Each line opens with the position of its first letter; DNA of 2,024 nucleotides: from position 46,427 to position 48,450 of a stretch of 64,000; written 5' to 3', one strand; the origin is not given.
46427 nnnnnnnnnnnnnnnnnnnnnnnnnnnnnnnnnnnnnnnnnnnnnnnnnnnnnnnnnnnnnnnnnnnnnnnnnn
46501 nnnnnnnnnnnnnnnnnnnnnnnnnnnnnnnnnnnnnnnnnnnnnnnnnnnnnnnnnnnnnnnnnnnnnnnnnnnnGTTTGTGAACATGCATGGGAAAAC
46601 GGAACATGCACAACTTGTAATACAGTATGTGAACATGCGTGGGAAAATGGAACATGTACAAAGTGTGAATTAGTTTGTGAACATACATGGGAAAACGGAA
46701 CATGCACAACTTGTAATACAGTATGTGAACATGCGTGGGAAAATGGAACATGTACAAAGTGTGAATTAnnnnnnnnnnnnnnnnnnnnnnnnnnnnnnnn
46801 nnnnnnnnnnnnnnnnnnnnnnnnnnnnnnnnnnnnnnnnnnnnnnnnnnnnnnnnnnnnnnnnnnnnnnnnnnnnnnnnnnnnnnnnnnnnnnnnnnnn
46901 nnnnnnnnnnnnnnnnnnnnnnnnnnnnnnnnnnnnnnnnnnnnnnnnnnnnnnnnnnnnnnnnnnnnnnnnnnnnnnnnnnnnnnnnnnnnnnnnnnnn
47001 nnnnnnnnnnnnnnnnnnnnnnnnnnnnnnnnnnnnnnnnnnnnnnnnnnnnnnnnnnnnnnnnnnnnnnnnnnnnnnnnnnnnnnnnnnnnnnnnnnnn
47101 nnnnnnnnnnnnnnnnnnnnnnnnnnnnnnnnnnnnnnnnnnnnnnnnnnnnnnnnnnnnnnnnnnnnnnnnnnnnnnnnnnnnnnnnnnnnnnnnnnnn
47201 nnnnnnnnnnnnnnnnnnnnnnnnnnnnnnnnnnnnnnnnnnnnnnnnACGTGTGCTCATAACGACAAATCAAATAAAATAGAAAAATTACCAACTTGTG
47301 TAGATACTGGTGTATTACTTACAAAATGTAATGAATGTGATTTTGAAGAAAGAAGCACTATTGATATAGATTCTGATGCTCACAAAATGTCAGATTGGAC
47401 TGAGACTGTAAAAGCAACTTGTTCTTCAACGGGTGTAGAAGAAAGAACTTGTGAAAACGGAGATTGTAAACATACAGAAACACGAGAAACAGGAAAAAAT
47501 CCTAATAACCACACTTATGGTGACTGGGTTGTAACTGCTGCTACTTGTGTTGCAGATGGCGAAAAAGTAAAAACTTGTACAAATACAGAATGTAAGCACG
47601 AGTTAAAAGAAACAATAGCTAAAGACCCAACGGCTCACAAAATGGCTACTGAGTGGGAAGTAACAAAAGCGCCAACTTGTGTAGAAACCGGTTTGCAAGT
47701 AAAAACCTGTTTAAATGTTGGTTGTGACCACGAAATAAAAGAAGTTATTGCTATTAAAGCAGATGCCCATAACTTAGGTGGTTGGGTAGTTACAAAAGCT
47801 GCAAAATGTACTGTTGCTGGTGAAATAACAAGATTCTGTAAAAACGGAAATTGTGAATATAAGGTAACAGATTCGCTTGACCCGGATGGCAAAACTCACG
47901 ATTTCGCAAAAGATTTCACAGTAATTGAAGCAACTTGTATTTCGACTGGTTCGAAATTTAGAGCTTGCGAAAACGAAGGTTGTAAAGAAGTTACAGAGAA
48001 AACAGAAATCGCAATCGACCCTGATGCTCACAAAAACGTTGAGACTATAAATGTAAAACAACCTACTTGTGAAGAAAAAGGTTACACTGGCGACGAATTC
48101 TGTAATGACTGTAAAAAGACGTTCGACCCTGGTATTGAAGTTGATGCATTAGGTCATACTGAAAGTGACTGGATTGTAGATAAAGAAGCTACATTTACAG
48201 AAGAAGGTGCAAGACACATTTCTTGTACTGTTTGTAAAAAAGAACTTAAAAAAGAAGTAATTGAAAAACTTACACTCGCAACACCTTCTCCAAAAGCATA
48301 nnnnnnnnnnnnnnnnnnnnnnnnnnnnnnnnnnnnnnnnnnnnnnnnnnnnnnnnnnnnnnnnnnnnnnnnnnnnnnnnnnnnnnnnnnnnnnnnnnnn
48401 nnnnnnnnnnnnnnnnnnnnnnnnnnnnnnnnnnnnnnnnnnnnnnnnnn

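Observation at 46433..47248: Seventeen near-identical in-frame 48-bp repeats encode a 3-Cys/1-His mini-module array in an exported giant protein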

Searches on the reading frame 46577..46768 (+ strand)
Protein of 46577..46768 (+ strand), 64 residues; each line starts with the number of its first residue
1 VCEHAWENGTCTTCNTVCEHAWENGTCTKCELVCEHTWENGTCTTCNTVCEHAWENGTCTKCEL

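Call 38: predict_structure(alignment_id=A2)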
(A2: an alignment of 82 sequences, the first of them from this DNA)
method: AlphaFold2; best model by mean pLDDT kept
length: 64 residues; sequences in the alignment: 82
mean_pLDDT: 92.3   pTM: 0.65
mean pLDDT of the five models: 92.3, 90.9, 89.6, 76.7, 65.0
residues with pLDDT >= 90: 56; 70-90: 7; 50-70: 1; < 50: 0
segments of 3 or more residues with pLDDT < 50: none
pLDDT, mean of each block of 10 residues (from residue 1): 85 92 94 94 95 94 91
secondary structure, 60 per line:
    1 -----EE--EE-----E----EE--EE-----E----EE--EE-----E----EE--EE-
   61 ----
elements in order:
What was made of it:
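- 46433..47248 (+): The array: 17 x 48 bp, giving 17 x 16-aa units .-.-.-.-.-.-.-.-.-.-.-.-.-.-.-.. Unit 1 lacks Cys2. AF2 on four units gives pLDDT 92.3 (call 38).
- On Uncurated 16-aa C-x-H-x-[WYF]-x-[ND]-G-x-C-x-x-C(-G) mini-module family (defined here): AF2 confidence is nevertheless high (call 38).
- Fold: AF2 with an 82-row alignment gives pLDDT 92.3, with strands at residues 6-7 and 10-11 of each unit (call 38). Each unit is a hairpin (call 38).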

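Call 40: fold_search(model_id=the predicted structure, library=pdb)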
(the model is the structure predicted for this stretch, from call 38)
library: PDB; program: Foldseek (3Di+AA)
matches with E <= 10: 9; with E <= 0.001: 0
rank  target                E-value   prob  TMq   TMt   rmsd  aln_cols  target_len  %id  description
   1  7zsa_4                3.4e+00  0.03  0.21  0.07   8.7        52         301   17  Yeast RNA polymerase II transcription pre-initiation complex with the +1 nucleosome and NTP (complex B) (released 2022-11-16)
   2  5goy                  5.1e+00  0.01  0.19  0.04  15.0        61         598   16  The crystal structure of human cytosolic methionyl-tRNA synthetase in complex with methionine (released 2017-08-02)
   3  9i8y_B                6.7e+00  0.01  0.17  0.04  10.2        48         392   17  SpCas12Cas12f1 in complex with sgRNA and cognate DNA (released 2025-07-23)
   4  4xxb_B                7.2e+00  0.03  0.17  0.25   5.0        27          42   26  Crystal structure of human MDM2-RPL11 (released 2015-08-12)
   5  6woo_p                7.2e+00  0.01  0.18  0.16   8.4        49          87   20  CryoEM structure of yeast 80S ribosome with Met-tRNAiMet, eIF5B, and GDP (released 2020-09-23)
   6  7o4k_6                7.2e+00  0.01  0.16  0.04  16.2        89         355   15  Yeast TFIIH in the contracted state within the pre-initiation complex (released 2021-06-16)
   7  8ebs_F                7.7e+00  0.02  0.23  0.09   8.7        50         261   18  Initial DNA-lesion (Cy5) binding by XPC and TFIIH (released 2023-04-19)
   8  7o4k_4                7.7e+00  0.01  0.16  0.07   8.7        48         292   17  Yeast TFIIH in the contracted state within the pre-initiation complex (released 2021-06-16)
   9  1u5k_A                9.5e+00  0.01  0.17  0.07   8.9        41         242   10  Recombinational repair protein RecO (released 2004-10-26)

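Call 57: search_protein_families(library=pfam, alignment_id=A2, max_evalue=1)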
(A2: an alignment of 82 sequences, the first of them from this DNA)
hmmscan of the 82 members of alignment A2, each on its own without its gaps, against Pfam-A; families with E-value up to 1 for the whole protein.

A. member 1, seq(64 aa): 5 families
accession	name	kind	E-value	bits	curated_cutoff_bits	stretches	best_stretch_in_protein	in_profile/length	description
PF18345.7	zf_CCCH_4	-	0.00039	20.8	29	0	21-29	3-11/19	Zinc finger domain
PF24919.1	Mug62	-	0.03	14.4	27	0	5-27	125-147/164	Meiotically up-regulated gene 62 protein-like domain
PF21307.2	Glyco_hydro_95_C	-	0.098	13.6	27.6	0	8-36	23-51/94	Glycoside hydrolase family 95, C-terminal domain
PF05118.21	Asp_Arg_Hydrox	-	0.2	12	22.6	0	36-58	121-143/157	Aspartyl/Asparaginyl beta-hydroxylase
PF16503.10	zn-ribbon_14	-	0.33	10.9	34.9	0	25-36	1-12/32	Zinc-ribbon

B. families by the number of members that match (of 82 scanned): 60 families (the first 25 are shown)
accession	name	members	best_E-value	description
PF00066.22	Notch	27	1.1e-05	LNR domain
PF18888.5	DUF5650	14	0.00028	Repeat of unknown function (DUF5650)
PF18406.6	DUF1281_C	11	0.0038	Ferredoxin-like domain in Api92-like protein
PF24458.1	DUF7573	10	0.0082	Domain of unknown function (DUF7573)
PF03860.21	DUF326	9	0.0086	Domain of Unknown Function (DUF326)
PF24552.1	Defensin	8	0.043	Defensin-like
PF16503.10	zn-ribbon_14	7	0.14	Zinc-ribbon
PF20173.3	ZnF_RZ-type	6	0.0016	RZ type zinc finger domain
PF05118.21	Asp_Arg_Hydrox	5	0.026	Aspartyl/Asparaginyl beta-hydroxylase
PF19335.5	HMBD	4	0.013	Heavy metal binding domain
PF00037.32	Fer4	4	0.014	4Fe-4S binding domain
PF21349.2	RUBY_RBDX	4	0.09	Rubrerythrin, rubredoxin-like domain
PF18345.7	zf_CCCH_4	3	0.00039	Zinc finger domain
PF09132.16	BmKX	3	0.0033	BmKX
PF11475.13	VP_N-CPKC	3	0.028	Virion protein N terminal domain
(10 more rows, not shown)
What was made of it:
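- Four-unit blocks of family members give sub-threshold Pfam hits to the Notch LNR domain (27 of 82 blocks, best E 1e-5) (call 57). Weak sub-threshold Pfam hits of family blocks to Fer4, magnetochrome and paired-CXXCH models (call 57).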

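Call 72: find_homologous_proteins(query=A2, max_evalue=0.000001)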
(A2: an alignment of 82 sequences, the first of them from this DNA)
Query A2 (82 sequences) (64 aa, profile of the alignment): 1 proteins with E <= 0.000001 among 633 candidates.
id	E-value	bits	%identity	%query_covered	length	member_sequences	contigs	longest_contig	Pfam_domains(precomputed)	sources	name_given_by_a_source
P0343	1.9e-7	48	43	70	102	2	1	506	-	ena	-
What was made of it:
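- Tried and rejected: Third homologue search with the unit profile (call 72) returned one hit, limited by the word index.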

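Call 81: fold_search(model_id=the predicted structure, library=viral)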
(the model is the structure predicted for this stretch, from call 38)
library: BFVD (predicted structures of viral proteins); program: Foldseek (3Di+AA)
matches with E <= 10: 92; with E <= 0.001: 0
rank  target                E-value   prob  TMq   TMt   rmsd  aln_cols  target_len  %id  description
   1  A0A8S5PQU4            5.4e-02  0.98  0.58  0.13   4.4        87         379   25  NOA36 protein [Podoviridae sp. ct8dV2]
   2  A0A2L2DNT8            1.3e-01  0.07  0.18  0.06  11.9        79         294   16  4Fe-4S ferredoxin-type domain-containing protein [Acanthamoeba polyphaga mimivirus]
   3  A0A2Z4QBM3            1.1e+00  0.15  0.32  0.26   7.2        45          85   20  (no name in the UniProt tables at hand)
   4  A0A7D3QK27            1.1e+00  0.07  0.23  0.11  10.9        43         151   19  (no name in the UniProt tables at hand)
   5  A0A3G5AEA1            2.1e+00  0.08  0.27  0.08   7.2        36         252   33  Uncharacterized protein [Hyperionvirus sp.]
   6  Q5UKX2                2.1e+00  0.04  0.25  0.22  11.7        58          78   12  ORF 3 [Fragaria chiloensis latent virus]
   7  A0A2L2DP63            2.4e+00  0.03  0.20  0.13  10.5        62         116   18  Uncharacterized protein [Acanthamoeba polyphaga mimivirus]
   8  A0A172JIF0            2.9e+00  0.02  0.18  0.10  12.6        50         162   20  DNA binding protein with Zn finger domain [Bacillus phage AR9]
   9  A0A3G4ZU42            2.9e+00  0.01  0.15  0.06  11.8        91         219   20  E3 ubiquitin-protein ligase Mdm2 [Edafosvirus sp.]
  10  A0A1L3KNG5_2          3.2e+00  0.04  0.20  0.02   7.2        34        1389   29  (no name in the UniProt tables at hand)
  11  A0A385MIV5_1          3.2e+00  0.02  0.21  0.02  15.4        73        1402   25  Polyprotein [Cluster bean endornavirus 1]
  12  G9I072                3.4e+00  0.21  0.25  0.03   0.5        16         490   38  Uncharacterized protein [Helicoverpa zea nudivirus 2]
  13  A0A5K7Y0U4            3.4e+00  0.04  0.18  0.06   5.0        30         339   20  C315R homolog protein [Abalone asfa-like virus]
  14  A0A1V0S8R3            3.4e+00  0.02  0.20  0.11   9.8        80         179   14  Uncharacterized protein [Catovirus CTV1]
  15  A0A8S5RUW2            3.6e+00  0.23  0.25  0.25   0.4        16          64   31  (no name in the UniProt tables at hand)
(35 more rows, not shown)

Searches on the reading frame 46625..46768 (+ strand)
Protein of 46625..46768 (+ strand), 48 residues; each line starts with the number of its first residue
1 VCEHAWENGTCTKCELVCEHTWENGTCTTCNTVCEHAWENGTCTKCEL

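Call 8: search_protein_families(library=pfam, proteins=[window:46625-46768:+], max_evalue=10)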
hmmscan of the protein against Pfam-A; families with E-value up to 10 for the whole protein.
seq(48 aa): 7 families
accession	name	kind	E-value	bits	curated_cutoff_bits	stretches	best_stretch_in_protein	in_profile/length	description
PF18345.7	zf_CCCH_4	-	0.0014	19.1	29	0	5-13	3-11/19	Zinc finger domain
PF18888.5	DUF5650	-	0.052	13.7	25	1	3-33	11-38/55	Repeat of unknown function (DUF5650)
PF16503.10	zn-ribbon_14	-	0.19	11.7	34.9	1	9-20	1-12/32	Zinc-ribbon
PF09132.16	BmKX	-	0.39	11.3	24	2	40-46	23-29/30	BmKX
PF18509.6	MCR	-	0.55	10.3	30.4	1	7-14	16-23/30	Magnetochrome domain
PF00066.22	Notch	-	2.3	9.2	21.2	0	12-32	2-25/36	LNR domain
PF20173.3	ZnF_RZ-type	-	3.6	7.7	27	0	34-47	25-38/54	RZ type zinc finger domain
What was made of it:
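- On CCHC zinc knuckle / zinc ribbon families (Pfam): The ligand order is C-x-H-x6-C-x2-C. The best zinc-finger hits are far below cut-off: zf_CCCH_4 19-21 bits against 29, and zn-ribbon_14 about 11 bits against 34.9 (calls 8, 57).
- On DUF5650 (PF18888): 13.7 bits for the window's units (call 8).
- The window's units score 9.2 bits against LNR, below the 21.2-bit cut-off (call 8), and the Cys spacing differs.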

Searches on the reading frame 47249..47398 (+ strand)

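Call 10: search_protein_families(library=pfam, proteins=[window:47249-47398:+], max_evalue=10)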
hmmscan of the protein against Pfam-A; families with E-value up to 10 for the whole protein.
seq(50 aa): 1 family
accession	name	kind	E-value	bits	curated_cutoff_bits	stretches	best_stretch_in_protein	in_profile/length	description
PF19286.4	ZSWIM1-3_C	-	0.0083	16.3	27.6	1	5-37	2-32/45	Zinc finger SWIM domain-containing protein 1/3, C-terminal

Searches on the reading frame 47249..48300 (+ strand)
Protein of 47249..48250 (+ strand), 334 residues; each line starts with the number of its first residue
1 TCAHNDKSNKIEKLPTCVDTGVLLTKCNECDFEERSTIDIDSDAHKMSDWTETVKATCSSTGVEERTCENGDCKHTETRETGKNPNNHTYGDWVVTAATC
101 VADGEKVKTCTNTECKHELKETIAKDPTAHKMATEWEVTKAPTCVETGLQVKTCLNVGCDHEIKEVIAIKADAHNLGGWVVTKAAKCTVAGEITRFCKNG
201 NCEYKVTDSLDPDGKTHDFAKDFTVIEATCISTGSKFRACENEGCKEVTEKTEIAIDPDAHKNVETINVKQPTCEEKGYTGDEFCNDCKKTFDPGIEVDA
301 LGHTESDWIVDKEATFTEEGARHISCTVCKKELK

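Call 8: search_protein_families(library=pfam, proteins=[window:47249-48300:+], max_evalue=10)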
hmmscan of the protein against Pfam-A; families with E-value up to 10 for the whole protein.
window:47249-48300:+ (350 aa): 1 family
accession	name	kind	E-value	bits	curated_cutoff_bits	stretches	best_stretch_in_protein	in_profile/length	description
PF19286.4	ZSWIM1-3_C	-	0.19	12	27.6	1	6-37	3-32/45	Zinc finger SWIM domain-containing protein 1/3, C-terminal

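Call 37: find_homologous_proteins(query=window:47249-48250:+, max_evalue=0.001)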
Query window:47249-48250:+ (334 aa): 146 proteins with E <= 0.001 among 1046 candidates; the best 120 are listed.
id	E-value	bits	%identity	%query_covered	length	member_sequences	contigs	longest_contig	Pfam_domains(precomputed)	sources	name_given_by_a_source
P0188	1.6e-39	154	38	86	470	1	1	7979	PF00963.25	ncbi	-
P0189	9.5e-29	119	34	100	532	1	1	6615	PF00963.25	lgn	-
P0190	1.2e-25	108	32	96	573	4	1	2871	-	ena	-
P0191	1.8e-24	105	39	74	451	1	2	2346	PF00963.25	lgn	-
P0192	2.0e-24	104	38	74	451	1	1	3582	PF00963.25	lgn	-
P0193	2.9e-24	104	38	74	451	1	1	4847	PF00963.25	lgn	-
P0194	3.6e-24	104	33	73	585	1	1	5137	PF18508.9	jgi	-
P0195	9.1e-24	102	33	73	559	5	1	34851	PF25059.2,PF16893.12,PF00041.28,PF16656.12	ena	-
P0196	1.2e-23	102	38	74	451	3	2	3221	PF00963.25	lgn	-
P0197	1.5e-23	102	31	83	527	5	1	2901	-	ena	-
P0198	1.6e-23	102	32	80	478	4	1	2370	-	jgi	jgi:hypothetical protein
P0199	3.6e-23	100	38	74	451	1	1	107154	PF00963.25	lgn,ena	-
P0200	4.9e-23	100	33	75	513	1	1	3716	-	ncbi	-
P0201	1.2e-22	99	37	64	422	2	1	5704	PF00963.25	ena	-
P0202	1.0e-21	96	27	71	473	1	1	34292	PF00963.25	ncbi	-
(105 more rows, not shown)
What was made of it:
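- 47249..48271 (+): Eight longer (~43-aa) modules, H-x4-5-W-x5-[AP]TC-x3-G-x5-C-x2-4-C. The first one starts with C-x-H, like a short unit. The family has 146 hits (call 37).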

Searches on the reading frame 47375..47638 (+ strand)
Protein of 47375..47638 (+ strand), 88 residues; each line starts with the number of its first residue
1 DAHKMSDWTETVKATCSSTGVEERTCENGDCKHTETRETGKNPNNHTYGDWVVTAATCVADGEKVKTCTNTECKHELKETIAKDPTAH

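Call 54: predict_structure(alignment_id=A3)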
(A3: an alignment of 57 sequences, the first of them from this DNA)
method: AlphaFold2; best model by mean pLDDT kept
length: 88 residues; sequences in the alignment: 57
mean_pLDDT: 92.6   pTM: 0.59
mean pLDDT of the five models: 92.6, 92.5, 92.3, 91.7, 91.6
residues with pLDDT >= 90: 66; 70-90: 20; 50-70: 2; < 50: 0
segments of 3 or more residues with pLDDT < 50: none
pLDDT, mean of each block of 10 residues (from residue 1): 89 93 94 95 91 96 95 92 88
secondary structure, 60 per line:
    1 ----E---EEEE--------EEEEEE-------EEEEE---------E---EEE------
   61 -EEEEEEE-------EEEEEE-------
elements in order: E9-12 E21-26 E34-38 E52-54 E62-68 E76-81
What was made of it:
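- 47249..48271 (+): AF2 on modules 2-3 gives pLDDT 92.6 and a 3-stranded sheet per module (call 54).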

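Call 58: fold_search(model_id=the predicted structure, library=pdb)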
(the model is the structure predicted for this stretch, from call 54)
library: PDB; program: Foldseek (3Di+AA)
matches with E <= 10: 108; with E <= 0.001: 0
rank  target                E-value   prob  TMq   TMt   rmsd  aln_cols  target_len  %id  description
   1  3dcx_B                1.5e+00  0.33  0.30  0.24  16.5        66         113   15  Crystal structure of a duf1696 family protein with a pleckstrin-homology domain (shew_0819) from shewanella loihica pv (released 2008-07-29)
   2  3trs_D                1.6e+00  0.21  0.28  0.17  14.2        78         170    6  The crystal structure of aspergilloglutamic peptidase from Aspergillus niger (released 2012-08-22)
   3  6jpv_A                1.6e+00  0.09  0.26  0.16  21.9        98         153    8  Structural analysis of AIMP2-DX2 and HSP70 interaction (released 2019-10-02)
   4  3dcx_C                1.8e+00  0.23  0.30  0.24  15.3        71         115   15  Crystal structure of a duf1696 family protein with a pleckstrin-homology domain (shew_0819) from shewanella loihica pv (released 2008-07-29)
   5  4hqo_A                2.0e+00  0.21  0.30  0.13   6.9        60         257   13  Crystal structure of Plasmodium vivax TRAP protein (released 2012-12-26)
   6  5e86                  2.0e+00  0.08  0.24  0.11  18.8        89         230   13  isolated SBD of BiP with loop34 modification (released 2015-12-30)
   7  9gex_C                2.3e+00  0.13  0.22  0.15  15.8        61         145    6  Escherichia coli NrdR with unocuppied outer nucleotide-binding site (released 2026-02-18)
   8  4r5k_B                2.3e+00  0.07  0.26  0.12  22.9        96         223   10  Crystal structure of the DnaK C-terminus (Dnak-SBD-B) (released 2014-09-10)
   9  4iur_A                2.4e+00  0.07  0.23  0.17  15.2       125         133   10  crystal structure of SHH1 SAWADEE domain in complex with H3K9me3 peptide (released 2013-05-01)
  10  7krv_A                2.6e+00  0.08  0.27  0.06  20.4        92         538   14  Stimulating state of disulfide-bridged Hsp70 DnaK (released 2021-09-15)
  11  5obu                  2.9e+00  0.06  0.25  0.06  21.8        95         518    7  Mycoplasma genitalium DnaK deletion mutant lacking SBDalpha in complex with AMPPNP. (released 2018-05-09)
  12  3g4e_A                3.0e+00  0.03  0.18  0.07  16.1       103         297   13  Crystal structure of human senescence marker protein-30(SMP30)(Calcium bound) (released 2010-02-02)
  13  6rk1_A                3.2e+00  0.13  0.22  0.35   4.7        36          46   19  Crystal structure of TSP1 domain from CCN3 (released 2019-10-02)
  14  9gex_B                3.2e+00  0.13  0.23  0.16   4.6        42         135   10  Escherichia coli NrdR with unocuppied outer nucleotide-binding site (released 2026-02-18)
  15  3dob_A                3.2e+00  0.06  0.25  0.17  20.8        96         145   11  Peptide-binding domain of Heat shock 70 kDa protein F44E5.5 from C.elegans. (released 2008-07-22)
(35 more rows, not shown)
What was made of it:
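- Tried and rejected: Foldseek of both models against PDB (calls 40, 58) gave nothing below E=1.
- The TSP1 domain appears among weak Foldseek matches of the long modules (call 58).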

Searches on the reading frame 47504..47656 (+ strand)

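Call 10: search_protein_families(library=pfam, proteins=[window:47504-47656:+], max_evalue=10)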
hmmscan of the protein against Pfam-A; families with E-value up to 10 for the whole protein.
seq(51 aa): 1 family
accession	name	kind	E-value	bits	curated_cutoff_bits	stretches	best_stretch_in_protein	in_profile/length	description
PF00089.32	Trypsin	-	0.053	13.8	20.6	1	7-28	35-56/220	Trypsin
